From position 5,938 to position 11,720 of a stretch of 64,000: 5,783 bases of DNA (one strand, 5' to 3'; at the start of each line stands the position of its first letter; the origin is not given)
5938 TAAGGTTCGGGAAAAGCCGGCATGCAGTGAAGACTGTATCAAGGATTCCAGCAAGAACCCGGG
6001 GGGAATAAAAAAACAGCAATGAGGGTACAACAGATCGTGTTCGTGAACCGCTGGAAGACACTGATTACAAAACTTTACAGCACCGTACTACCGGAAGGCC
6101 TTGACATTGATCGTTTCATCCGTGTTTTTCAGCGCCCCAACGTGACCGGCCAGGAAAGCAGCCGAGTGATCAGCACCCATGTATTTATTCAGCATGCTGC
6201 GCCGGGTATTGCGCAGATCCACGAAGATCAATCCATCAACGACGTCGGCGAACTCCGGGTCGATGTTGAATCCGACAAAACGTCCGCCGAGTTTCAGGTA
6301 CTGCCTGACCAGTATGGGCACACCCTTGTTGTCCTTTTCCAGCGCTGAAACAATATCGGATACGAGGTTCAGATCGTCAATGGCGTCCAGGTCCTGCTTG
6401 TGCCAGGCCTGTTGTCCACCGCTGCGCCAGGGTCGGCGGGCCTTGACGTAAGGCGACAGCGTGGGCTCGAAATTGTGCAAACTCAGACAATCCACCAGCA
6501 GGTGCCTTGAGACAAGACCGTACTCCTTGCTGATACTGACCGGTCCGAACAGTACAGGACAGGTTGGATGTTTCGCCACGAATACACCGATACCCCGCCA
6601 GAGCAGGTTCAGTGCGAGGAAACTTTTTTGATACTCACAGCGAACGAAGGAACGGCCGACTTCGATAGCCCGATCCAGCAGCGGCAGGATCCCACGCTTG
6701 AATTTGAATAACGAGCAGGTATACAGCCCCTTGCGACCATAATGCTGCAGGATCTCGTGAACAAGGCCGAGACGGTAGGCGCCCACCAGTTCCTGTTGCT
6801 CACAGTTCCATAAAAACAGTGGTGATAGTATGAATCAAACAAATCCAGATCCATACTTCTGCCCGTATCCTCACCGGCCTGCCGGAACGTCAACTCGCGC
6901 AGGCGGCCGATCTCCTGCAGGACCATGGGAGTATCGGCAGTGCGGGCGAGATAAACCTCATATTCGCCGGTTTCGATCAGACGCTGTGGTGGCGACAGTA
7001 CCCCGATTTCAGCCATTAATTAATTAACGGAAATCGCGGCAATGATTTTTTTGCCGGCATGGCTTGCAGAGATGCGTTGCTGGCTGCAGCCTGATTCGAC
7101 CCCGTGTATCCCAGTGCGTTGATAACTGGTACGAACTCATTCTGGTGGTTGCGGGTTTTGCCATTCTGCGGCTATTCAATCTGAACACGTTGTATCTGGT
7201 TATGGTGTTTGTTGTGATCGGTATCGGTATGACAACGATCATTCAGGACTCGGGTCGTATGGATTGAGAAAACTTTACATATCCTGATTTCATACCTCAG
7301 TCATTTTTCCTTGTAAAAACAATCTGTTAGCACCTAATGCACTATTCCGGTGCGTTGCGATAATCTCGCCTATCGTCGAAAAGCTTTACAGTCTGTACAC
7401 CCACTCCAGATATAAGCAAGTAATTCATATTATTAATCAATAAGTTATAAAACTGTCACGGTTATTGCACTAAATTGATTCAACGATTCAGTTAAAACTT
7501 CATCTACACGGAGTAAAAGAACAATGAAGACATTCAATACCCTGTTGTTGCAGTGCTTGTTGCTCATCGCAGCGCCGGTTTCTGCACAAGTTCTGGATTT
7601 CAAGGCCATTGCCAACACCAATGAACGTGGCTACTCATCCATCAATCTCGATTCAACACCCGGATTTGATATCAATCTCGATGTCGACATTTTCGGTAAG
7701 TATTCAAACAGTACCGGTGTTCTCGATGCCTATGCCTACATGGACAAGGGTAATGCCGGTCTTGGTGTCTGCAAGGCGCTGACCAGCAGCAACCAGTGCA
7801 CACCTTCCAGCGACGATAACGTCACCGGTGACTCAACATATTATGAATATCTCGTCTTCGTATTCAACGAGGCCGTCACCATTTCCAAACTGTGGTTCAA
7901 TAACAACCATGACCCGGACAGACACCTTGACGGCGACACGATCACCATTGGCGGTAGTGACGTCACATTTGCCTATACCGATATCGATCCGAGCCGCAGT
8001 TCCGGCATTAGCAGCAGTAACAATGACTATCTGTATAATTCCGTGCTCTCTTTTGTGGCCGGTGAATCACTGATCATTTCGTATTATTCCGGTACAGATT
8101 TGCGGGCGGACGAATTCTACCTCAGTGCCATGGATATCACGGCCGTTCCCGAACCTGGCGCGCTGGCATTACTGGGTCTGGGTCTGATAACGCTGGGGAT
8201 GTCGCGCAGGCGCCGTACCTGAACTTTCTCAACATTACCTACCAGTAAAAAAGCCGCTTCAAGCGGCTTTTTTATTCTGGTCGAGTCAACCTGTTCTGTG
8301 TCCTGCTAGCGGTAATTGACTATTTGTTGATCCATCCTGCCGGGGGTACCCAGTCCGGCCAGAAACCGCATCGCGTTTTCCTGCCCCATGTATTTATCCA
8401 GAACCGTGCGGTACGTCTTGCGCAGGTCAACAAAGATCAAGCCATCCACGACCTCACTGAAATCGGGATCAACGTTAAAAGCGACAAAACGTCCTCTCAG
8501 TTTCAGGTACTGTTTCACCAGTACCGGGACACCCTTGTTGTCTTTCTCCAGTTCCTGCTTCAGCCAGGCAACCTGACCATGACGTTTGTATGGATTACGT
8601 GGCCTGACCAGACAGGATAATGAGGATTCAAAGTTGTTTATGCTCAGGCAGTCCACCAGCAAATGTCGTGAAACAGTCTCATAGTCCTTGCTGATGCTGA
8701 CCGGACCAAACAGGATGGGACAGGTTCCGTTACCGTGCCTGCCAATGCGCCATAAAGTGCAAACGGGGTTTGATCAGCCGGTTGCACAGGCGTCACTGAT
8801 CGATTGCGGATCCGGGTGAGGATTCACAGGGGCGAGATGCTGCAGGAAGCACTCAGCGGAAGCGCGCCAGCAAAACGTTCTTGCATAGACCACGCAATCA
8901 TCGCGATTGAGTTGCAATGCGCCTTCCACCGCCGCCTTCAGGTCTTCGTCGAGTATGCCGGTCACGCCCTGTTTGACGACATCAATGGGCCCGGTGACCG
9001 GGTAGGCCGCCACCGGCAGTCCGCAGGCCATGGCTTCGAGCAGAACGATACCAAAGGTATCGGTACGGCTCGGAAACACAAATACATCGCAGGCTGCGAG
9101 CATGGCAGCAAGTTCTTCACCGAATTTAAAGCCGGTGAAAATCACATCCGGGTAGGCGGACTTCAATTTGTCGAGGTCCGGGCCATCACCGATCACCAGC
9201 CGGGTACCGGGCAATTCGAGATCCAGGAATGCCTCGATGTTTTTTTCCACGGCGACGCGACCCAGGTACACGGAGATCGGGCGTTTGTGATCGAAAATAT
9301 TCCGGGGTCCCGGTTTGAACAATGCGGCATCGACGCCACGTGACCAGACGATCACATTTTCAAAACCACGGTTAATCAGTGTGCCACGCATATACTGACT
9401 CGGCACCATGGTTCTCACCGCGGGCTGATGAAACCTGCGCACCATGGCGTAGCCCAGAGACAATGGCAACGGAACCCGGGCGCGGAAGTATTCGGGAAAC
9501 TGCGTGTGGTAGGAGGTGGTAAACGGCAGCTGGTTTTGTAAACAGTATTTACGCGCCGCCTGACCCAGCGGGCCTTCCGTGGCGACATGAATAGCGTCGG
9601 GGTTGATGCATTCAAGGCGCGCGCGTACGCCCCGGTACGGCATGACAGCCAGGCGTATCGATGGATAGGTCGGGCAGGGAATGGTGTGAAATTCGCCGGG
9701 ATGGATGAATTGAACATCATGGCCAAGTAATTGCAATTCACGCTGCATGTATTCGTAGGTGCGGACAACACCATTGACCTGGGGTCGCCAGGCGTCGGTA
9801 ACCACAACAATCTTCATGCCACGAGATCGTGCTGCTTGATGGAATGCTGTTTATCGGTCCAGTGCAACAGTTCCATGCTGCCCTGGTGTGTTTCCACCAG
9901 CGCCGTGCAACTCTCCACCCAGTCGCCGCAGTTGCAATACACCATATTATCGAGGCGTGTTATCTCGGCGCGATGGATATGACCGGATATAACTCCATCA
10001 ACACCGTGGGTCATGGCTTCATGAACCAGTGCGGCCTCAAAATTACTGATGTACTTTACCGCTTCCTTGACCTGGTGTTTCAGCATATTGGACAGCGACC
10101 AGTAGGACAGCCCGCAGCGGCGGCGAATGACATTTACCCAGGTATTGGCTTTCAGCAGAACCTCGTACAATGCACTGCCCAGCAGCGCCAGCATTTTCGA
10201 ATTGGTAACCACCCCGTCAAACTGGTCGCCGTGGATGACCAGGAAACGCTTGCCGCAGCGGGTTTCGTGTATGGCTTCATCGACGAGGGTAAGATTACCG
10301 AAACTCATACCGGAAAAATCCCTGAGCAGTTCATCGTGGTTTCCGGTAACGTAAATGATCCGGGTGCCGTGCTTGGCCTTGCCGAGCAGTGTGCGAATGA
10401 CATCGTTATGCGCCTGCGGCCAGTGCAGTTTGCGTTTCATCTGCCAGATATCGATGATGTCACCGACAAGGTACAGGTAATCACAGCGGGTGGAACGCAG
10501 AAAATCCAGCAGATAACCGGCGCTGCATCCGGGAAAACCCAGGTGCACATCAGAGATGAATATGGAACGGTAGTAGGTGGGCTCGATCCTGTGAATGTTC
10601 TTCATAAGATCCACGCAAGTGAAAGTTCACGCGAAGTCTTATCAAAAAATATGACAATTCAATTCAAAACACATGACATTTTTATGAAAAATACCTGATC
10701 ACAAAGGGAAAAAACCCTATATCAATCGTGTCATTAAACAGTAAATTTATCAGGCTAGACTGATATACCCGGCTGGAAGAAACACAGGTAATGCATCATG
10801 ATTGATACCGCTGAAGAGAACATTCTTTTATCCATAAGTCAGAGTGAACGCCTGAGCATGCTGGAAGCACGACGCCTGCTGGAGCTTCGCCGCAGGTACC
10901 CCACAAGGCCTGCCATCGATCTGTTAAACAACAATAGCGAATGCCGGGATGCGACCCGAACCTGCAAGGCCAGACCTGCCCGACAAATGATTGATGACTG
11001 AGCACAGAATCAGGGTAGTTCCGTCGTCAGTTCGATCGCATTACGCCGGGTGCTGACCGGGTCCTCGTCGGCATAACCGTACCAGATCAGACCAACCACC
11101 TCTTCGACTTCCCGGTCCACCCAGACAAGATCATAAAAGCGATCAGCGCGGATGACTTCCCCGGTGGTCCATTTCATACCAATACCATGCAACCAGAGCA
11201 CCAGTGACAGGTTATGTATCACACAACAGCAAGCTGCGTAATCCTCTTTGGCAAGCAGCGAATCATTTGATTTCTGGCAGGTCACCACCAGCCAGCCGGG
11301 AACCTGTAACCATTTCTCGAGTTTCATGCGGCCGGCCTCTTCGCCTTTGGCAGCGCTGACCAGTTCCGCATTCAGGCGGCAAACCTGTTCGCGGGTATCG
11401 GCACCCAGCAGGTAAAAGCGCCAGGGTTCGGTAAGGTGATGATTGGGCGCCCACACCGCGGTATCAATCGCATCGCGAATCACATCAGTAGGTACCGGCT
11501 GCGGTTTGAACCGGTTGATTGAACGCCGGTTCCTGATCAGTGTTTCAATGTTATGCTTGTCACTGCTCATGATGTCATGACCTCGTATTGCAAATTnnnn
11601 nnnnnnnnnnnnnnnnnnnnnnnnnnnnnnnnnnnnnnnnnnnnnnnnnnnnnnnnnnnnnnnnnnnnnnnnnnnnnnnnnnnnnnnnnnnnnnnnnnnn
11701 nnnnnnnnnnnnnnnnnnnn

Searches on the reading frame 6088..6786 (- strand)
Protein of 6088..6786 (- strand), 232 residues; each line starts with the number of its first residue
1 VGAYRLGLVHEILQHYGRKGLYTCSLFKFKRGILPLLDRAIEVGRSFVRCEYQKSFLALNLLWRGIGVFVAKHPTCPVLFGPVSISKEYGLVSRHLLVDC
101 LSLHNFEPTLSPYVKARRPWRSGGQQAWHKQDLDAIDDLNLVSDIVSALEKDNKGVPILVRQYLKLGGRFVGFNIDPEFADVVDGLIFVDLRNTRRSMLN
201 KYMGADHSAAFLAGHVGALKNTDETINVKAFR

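Call 55: search_protein_families(library=pfam, proteins=[window:6088-6786:-], max_evalue=0.00001)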
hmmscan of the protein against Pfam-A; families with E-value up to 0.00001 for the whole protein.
window:6088-6786:- (232 aa): 1 family
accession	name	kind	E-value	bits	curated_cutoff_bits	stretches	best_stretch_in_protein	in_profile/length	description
PF13444.12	Acetyltransf_5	-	1.7e-07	32.3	22.4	1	2-61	45-100/102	Acetyltransferase (GNAT) domain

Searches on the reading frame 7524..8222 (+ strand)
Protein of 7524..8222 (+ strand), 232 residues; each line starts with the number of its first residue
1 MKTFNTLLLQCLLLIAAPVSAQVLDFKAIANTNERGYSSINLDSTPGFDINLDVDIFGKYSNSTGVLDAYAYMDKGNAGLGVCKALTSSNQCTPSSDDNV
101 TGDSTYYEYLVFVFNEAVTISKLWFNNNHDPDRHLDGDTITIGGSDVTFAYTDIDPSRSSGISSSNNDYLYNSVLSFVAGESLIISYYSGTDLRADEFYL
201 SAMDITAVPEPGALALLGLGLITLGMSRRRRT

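Call 55: search_protein_families(library=pfam, proteins=[window:7524-8222:+], max_evalue=0.00001)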
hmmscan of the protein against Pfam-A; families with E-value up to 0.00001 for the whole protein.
window:7524-8222:+ (232 aa): 1 family
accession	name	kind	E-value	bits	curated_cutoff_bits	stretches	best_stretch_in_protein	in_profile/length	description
PF07589.16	PEP-CTERM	-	3.6e-06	27.3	20.7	1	207-229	1-24/24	PEP-CTERM motif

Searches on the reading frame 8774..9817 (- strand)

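Call 55: search_protein_families(library=pfam, proteins=[window:8774-9817:-], max_evalue=0.00001)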
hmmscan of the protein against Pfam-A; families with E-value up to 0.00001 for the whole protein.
window:8774-9817:- (347 aa): 5 families
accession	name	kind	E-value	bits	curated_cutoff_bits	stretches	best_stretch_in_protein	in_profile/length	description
PF13692.12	Glyco_trans_1_4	-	7e-24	85.1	27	1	182-303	4-139/142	Glycosyl transferases group 1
PF00534.26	Glycos_transf_1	-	2.3e-23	83.1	26.4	1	175-289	11-139/172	Glycosyl transferases group 1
PF13439.12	Glyco_transf_4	-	1e-19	71.7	28.5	1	14-164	1-168/170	Glycosyltransferase Family 4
PF20706.3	GT4-conflict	-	3e-06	26.9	26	1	234-276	273-315/385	Family 4 Glycosyltransferase in conflict systems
PF13579.12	Glyco_trans_4_4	-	5.3e-06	27.3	29.7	0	16-154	2-149/158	Glycosyl transferase 4-like domain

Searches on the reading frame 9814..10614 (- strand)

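Call 55: search_protein_families(library=pfam, proteins=[window:9814-10614:-], max_evalue=0.00001)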
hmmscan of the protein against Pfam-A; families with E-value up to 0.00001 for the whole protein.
window:9814-10614:- (266 aa): 2 families
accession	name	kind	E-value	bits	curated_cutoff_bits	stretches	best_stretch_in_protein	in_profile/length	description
PF00149.33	Metallophos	-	6.1e-09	37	21.5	1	17-215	3-190/191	Calcineurin-like phosphoesterase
PF12850.12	Metallophos_2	-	1.3e-08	35.5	27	0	195-234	98-137/154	Calcineurin-like phosphoesterase superfamily domain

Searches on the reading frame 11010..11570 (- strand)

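Call 55: search_protein_families(library=pfam, proteins=[window:11010-11570:-], max_evalue=0.00001)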
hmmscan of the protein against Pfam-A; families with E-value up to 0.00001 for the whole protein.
window:11010-11570:- (186 aa): 1 family
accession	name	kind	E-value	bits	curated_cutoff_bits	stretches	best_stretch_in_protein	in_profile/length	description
PF00881.29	Nitroreductase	-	9.5e-20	71.9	23.5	1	12-166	1-167/167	Nitroreductase family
